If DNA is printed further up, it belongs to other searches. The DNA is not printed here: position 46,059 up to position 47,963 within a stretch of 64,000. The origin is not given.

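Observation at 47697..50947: DUF5916/CBM9 gene bracketed by ~175 bp direct repeats derived from the 3' end of the Pga-like porin gene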

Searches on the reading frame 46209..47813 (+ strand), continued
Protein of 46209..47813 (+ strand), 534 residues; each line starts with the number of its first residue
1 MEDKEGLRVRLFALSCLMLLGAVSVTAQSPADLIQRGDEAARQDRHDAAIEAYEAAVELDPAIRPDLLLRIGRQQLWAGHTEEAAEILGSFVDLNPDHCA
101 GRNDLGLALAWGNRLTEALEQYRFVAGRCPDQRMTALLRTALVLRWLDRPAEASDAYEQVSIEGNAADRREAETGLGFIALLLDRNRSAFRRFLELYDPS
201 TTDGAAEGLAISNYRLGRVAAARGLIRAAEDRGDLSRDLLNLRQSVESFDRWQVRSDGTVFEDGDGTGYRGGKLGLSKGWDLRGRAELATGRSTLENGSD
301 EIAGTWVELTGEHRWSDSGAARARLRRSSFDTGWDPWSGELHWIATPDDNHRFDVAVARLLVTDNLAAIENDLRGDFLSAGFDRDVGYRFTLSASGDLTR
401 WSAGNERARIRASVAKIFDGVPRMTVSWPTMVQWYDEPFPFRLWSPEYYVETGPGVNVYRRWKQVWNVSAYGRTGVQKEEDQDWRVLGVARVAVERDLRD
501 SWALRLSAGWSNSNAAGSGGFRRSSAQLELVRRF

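Call 81: predict_structure(alignment_id=A7)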
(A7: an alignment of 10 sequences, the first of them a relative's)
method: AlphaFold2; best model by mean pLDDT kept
length: 526 residues; sequences in the alignment: 10
mean_pLDDT: 90.4   pTM: 0.83
mean pLDDT of the five models: 90.4, 88.9, 87.6, 85.8, 84.4
residues with pLDDT >= 90: 393; 70-90: 100; 50-70: 18; < 50: 15
segments of 3 or more residues with pLDDT < 50: 1-3, 8-17
pLDDT, mean of each block of 10 residues (from residue 1): 50 49 95 96 97 94 96 96 96 96 93 96 95 93 95 96 96 94 95 84 94 94 86 88 93 88 96 94 95 95 93 97 95 96 96 87 92 94 96 88 96 92 92 82 95 82 94 89 88 85 70 79 88
secondary structure, 60 per line:
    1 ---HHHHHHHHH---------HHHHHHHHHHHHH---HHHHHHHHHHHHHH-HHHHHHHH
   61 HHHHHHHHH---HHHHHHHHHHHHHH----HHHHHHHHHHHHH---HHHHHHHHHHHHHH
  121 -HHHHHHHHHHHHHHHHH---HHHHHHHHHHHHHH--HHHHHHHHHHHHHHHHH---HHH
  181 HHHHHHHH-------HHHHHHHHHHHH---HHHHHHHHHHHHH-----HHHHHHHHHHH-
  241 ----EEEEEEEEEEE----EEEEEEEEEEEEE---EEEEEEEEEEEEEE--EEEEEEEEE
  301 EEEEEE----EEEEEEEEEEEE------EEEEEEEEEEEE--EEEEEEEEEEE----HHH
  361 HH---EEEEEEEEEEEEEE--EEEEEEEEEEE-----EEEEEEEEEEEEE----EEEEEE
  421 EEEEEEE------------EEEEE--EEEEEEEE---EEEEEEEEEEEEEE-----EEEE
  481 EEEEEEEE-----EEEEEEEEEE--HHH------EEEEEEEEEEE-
elements in order: H4-12 H22-34 H38-51 H53-69 H73-86 H91-103 H107-120 H122-138 H142-155 H158-174 H178-188 H196-207 H211-223 H229-239 E245-255 E260-272 E276-289 E292-306 E311-322 E329-340 E343-353 H358-362 E366-379 E382-392 E398-410 E415-427 E440-444 E447-454 E458-471 E477-488 E494-503 E515-525
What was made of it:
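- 46233..47813 (+): Exopolysaccharide export porin, intact. It has a signal peptide, a TPR domain and a beta-barrel that ends in ...LELVRRF. AlphaFold model has pLDDT 90.4 with a barrel of about 17 strands over residues 245-525 (call 81).
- On PgaA/BcsC/PelB-type exopolysaccharide export porin (the gene that donated the repeat): The model has TPR repeats at 22-239 and a barrel at 245-525 (call 81).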

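Call 83: fold_search(model_id=the predicted structure, library=pdb)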
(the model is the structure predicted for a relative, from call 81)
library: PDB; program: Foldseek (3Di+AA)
matches with E <= 10: 1554; with E <= 0.001: 585
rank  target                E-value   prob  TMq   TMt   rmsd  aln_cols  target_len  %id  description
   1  9b8a                  4.6e-14  1.00  0.45  0.43  19.5       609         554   13  Cryo-EM structure of E. coli cellulose synthase subunit C (released 2025-02-19)
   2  9b8h_A                1.7e-12  1.00  0.48  0.43  13.3       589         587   13  Cryo-EM structure of E. coli cellulose synthase subunit C with cellotetraose (released 2025-02-19)
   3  9h80_M                3.9e-12  1.00  0.47  0.61   9.1       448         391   14  Structure of the outer membrane exopolysaccharide transporter PelBC (released 2025-06-11)
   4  4y25                  4.8e-10  1.00  0.46  0.80   3.7       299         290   15  Bacterial polysaccharide outer membrane secretin (released 2016-03-16)
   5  6tzk                  7.5e-10  1.00  0.45  0.51   8.4       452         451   13  Bacterial cellulose synthase outermembrane channel BcsC with terminal TPR repeat (released 2019-10-23)
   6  2f1c                  5.8e-08  1.00  0.30  0.56  11.0       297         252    8  Crystal structure of the monomeric porin OmpG (released 2006-06-27)
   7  2wvp                  6.4e-08  1.00  0.32  0.56  10.6       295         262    7  Synthetically modified OmpG (released 2010-07-14)
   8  8chy                  1.1e-07  1.00  0.30  0.53   6.0       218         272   21  Crystal structure of an 8-repeat consensus TPR superhelix with Zinc. (released 2024-02-21)
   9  2x9k                  1.8e-07  1.00  0.31  0.52  10.8       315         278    8  Structure of a E.coli porin (released 2011-01-26)
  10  4r7s                  2.4e-07  1.00  0.36  0.68   3.9       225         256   19  Crystal structure of a tetratricopeptide repeat protein (PARMER_03812) from Parabacteroides merdae ATCC 43184 at 2.39 A  (released 2014-10-01)
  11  6wil                  2.4e-07  1.00  0.35  0.34   7.4       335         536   10  CdiB from Acinetobacter baumannii (released 2020-11-04)
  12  6eou                  2.5e-07  1.00  0.31  0.45   7.8       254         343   20  O-GlcNAc transferase TPR domain with the intellectual disability associated mutation L254F (released 2018-05-09)
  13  3kvn_X                2.8e-07  1.00  0.24  0.21  27.6       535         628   13  Crystal structure of the full-length autotransporter EstA from Pseudomonas aeruginosa (released 2010-01-26)
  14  9qhc_B                3.1e-07  1.00  0.32  0.57   4.9       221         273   23  Crystal structure of 8-repeat CTPR protein with eliminated coordination sites (released 2025-10-22)
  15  1w3b_B                4.1e-07  1.00  0.31  0.42   5.7       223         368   23  The superhelical TPR domain of O-linked GlcNAc transferase reveals structural similarities to importin alpha. (released 2004-09-09)
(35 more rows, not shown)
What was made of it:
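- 46233..47813 (+): Foldseek matches BcsC, PelBC and PgaA (4Y25, target TM-score 0.80) (call 83).
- On PgaA/BcsC/PelB-type exopolysaccharide export porin (the gene that donated the repeat): Foldseek matches BcsC, PelBC and PgaA 4Y25 (call 83).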
